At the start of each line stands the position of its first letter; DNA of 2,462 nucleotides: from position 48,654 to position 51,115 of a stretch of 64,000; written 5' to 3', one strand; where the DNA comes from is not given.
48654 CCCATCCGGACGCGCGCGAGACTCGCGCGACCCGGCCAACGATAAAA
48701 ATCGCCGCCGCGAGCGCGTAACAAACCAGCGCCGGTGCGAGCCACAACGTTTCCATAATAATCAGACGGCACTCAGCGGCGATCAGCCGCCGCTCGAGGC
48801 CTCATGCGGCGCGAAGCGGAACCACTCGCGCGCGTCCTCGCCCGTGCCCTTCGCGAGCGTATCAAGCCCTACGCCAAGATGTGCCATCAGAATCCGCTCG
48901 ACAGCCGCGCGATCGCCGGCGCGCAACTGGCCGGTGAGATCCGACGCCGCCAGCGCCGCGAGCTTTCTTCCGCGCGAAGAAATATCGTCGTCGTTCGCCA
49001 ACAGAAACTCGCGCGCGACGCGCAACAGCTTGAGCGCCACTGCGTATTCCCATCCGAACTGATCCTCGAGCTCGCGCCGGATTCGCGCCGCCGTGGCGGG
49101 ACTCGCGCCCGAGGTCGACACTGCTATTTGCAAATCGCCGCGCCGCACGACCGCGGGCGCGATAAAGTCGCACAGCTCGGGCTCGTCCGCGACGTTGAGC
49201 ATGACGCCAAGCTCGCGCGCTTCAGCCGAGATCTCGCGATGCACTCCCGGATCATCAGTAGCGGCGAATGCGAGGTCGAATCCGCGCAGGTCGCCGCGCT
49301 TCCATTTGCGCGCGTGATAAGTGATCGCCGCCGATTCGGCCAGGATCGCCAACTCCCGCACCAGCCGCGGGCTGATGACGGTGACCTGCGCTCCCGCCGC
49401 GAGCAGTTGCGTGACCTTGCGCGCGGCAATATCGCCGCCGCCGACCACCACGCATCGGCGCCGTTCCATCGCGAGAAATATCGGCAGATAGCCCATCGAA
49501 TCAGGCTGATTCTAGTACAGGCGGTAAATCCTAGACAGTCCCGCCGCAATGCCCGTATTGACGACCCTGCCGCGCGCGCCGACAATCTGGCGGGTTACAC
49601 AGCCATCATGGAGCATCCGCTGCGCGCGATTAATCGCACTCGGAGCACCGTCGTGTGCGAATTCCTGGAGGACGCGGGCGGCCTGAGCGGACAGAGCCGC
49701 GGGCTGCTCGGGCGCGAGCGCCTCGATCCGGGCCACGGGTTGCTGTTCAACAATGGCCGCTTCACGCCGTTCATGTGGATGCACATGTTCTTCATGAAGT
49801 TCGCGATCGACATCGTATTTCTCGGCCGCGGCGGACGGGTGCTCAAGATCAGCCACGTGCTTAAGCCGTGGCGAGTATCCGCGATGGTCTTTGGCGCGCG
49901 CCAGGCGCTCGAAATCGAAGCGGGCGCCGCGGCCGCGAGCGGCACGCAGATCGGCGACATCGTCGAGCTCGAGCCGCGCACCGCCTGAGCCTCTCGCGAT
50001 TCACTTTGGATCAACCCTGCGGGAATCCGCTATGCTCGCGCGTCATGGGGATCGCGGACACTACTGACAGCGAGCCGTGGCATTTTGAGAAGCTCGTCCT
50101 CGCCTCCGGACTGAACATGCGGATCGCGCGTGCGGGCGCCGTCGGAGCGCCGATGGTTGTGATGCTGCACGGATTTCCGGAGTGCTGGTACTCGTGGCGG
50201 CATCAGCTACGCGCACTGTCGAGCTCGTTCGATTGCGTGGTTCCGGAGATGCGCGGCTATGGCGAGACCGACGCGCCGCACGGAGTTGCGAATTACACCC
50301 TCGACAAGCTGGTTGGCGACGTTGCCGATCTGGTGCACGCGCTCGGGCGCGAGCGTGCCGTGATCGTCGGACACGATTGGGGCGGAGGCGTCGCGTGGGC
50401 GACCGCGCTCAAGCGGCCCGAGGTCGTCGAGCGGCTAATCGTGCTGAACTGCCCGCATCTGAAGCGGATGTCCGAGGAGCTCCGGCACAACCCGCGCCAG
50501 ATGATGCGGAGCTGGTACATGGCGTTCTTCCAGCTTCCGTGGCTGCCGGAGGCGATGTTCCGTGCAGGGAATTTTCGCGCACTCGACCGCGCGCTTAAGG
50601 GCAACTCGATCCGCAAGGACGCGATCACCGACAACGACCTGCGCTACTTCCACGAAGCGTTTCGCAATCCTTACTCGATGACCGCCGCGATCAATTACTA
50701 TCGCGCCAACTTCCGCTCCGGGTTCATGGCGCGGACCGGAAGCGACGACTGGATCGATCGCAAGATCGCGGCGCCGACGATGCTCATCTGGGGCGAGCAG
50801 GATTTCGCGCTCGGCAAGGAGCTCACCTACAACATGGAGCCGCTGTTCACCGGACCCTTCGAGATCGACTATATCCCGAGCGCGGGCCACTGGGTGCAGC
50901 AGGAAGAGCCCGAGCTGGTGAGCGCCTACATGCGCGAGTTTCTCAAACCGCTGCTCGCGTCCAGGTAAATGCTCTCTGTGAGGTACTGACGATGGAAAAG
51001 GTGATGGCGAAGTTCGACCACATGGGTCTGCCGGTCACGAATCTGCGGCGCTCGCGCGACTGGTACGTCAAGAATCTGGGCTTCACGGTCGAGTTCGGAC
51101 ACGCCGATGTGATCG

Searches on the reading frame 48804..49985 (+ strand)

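Call 87: search_protein_families(library=pfam, proteins=[window:48804-49985:+], max_evalue=0.01)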
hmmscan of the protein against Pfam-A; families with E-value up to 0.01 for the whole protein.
window:48804-49985:+ (394 aa): 1 family
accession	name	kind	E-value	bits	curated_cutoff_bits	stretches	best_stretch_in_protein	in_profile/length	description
PF02643.20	DUF192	-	1.1e-16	61.2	27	1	297-388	12-95/96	Uncharacterized ACR, COG1430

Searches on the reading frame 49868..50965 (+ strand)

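Call 87: search_protein_families(library=pfam, proteins=[window:49868-50965:+], max_evalue=0.01)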
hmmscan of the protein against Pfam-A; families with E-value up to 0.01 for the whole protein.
window:49868-50965:+ (366 aa): 4 families
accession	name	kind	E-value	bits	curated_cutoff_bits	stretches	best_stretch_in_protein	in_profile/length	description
PF00561.26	Abhydrolase_1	-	3.5e-31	109.2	25.8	1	95-348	1-245/245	alpha/beta hydrolase fold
PF12697.13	Abhydrolase_6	-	9.6e-23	82.4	26.3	1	97-352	1-215/217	Alpha/beta hydrolase family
PF12146.15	Hydrolase_4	-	1e-07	31.9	27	1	96-212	6-126/239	Serine aminopeptidase, S33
PF07819.20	PGAP1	-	0.0062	16.7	24.3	0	160-200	89-132/233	PGAP1-like alpha/beta domain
